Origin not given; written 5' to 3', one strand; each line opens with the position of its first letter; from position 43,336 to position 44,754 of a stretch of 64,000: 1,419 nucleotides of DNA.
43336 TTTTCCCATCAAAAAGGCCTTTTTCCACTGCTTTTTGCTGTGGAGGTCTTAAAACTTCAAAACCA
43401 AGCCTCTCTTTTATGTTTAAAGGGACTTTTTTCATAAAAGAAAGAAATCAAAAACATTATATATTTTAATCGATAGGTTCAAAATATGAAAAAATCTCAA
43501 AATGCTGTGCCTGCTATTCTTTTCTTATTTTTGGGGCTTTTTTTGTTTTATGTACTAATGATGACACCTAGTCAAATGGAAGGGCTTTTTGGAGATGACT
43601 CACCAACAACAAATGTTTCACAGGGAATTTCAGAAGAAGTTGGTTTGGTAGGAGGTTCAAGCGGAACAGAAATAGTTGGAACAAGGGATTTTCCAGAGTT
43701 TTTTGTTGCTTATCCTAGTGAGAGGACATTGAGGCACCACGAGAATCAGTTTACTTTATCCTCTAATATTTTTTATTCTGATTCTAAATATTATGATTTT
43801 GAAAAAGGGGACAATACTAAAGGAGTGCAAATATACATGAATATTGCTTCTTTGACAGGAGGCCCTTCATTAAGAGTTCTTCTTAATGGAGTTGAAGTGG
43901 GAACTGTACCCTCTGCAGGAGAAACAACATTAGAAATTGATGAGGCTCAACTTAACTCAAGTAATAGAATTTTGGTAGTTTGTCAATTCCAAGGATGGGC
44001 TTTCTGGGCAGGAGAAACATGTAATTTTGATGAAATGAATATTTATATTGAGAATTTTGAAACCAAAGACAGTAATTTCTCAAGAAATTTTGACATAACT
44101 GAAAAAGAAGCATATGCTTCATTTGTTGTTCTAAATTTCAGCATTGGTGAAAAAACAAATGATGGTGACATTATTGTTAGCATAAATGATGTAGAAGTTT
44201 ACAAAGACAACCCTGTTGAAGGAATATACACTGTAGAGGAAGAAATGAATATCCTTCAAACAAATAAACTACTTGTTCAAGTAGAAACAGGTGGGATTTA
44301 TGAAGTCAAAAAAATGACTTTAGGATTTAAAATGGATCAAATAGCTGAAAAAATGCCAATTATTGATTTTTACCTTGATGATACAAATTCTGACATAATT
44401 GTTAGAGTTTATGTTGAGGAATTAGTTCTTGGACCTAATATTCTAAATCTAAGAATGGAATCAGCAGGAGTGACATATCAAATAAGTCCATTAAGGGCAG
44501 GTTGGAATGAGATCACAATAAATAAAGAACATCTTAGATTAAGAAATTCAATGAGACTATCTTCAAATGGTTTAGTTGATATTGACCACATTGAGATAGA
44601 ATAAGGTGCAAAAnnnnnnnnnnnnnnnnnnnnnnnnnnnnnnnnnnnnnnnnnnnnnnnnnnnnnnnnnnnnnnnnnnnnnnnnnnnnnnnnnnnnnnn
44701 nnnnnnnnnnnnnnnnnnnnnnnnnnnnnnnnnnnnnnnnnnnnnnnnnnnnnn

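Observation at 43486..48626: Five-gene envelope locus: a KSQ-signal giant protein, an acidic-repeat polytopic membrane protein and two LVLGCIQ lipobox proteins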

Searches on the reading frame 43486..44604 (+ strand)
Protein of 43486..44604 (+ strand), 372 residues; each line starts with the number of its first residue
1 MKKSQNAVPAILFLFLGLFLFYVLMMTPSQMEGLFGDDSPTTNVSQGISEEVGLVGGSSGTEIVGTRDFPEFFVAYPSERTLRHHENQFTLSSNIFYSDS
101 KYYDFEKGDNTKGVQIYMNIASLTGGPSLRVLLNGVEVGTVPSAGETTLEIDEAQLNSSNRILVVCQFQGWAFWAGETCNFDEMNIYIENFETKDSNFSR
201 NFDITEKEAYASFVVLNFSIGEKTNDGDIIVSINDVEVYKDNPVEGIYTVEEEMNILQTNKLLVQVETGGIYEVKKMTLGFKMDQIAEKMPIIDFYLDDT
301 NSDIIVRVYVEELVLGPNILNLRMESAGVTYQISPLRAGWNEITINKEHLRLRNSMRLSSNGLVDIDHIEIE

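Call 3: search_protein_families(library=pfam, proteins=[window:43486-44604:+], max_evalue=1)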
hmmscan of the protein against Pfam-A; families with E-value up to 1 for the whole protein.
window:43486-44604:+ (372 aa): 2 families
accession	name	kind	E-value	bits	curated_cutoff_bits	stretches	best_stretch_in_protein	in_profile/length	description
PF08329.16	ChitinaseA_N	-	0.0084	16.2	21.2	1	75-170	2-96/133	Chitinase A, N-terminal domain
PF14683.12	CBM-like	-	0.033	14.5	27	0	103-150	59-103/160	Polysaccharide lyase family 4, domain III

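Call 4: search_protein_families(library=ncbifam, proteins=[window:43486-44604:+], max_evalue=1)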
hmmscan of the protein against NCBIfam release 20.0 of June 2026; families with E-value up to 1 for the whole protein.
window:43486-44604:+ (372 aa): 0 families

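Call 34: find_homologous_proteins(query=window:43486-44604:+, max_evalue=0.001)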
Query window:43486-44604:+ (372 aa): 4 proteins with E <= 0.001 among 5297 candidates.
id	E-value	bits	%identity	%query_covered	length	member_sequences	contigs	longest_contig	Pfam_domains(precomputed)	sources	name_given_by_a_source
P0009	5.4e-244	827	100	100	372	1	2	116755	-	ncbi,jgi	-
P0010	2.5e-153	529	62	100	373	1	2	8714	-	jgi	jgi:hypothetical protein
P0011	9.3e-133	461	56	100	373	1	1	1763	-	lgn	-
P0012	2.2e-6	45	22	99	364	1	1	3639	-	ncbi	-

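Call 36: find_encoding_contigs(protein=P0012, flank=5000, max_places=2)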
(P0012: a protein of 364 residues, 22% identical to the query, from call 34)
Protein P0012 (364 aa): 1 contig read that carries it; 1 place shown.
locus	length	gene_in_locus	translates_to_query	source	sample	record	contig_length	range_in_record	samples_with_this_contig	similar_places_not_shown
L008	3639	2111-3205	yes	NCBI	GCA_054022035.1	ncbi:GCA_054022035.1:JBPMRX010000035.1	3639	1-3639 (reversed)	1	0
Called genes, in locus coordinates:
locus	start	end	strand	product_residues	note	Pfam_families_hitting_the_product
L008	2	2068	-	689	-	?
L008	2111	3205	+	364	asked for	-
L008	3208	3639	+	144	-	?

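Call 46: search_protein_families(library=pfam, proteins=[P0012, P0011], max_evalue=0.5)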
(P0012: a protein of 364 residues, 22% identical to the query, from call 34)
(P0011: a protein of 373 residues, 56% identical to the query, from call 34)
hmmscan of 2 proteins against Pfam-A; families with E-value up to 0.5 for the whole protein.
P0012 (364 aa): 0 families

P0011 (373 aa): 1 family
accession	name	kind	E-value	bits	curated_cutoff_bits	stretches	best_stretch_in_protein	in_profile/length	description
PF08329.16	ChitinaseA_N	-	0.0039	17.3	21.2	1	76-173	2-98/133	Chitinase A, N-terminal domain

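Call 96: search_solved_structures(query=A12, max_evalue=10)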
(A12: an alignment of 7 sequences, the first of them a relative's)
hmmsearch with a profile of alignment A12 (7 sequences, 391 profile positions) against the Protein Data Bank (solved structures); distinct sequences matched with E-value up to 10: 0.

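Call 101: list_cluster_members(proteins=[window:43486-44604:+, window:44614-46233:+, P0004, window:47261-48136:+, window:48108-48626:+])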
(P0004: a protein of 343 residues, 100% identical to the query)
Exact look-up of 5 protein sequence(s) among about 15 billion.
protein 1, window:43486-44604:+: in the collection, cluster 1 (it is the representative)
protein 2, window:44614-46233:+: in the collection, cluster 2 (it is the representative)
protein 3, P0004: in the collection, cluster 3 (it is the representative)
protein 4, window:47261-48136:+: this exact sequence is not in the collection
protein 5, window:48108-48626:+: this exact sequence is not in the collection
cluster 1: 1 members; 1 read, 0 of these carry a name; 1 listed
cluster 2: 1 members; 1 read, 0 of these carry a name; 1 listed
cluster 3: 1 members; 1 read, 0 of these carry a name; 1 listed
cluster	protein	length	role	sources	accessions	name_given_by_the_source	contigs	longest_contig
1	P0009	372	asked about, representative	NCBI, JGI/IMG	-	-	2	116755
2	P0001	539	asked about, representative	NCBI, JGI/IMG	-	-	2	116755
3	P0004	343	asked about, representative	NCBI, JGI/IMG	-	-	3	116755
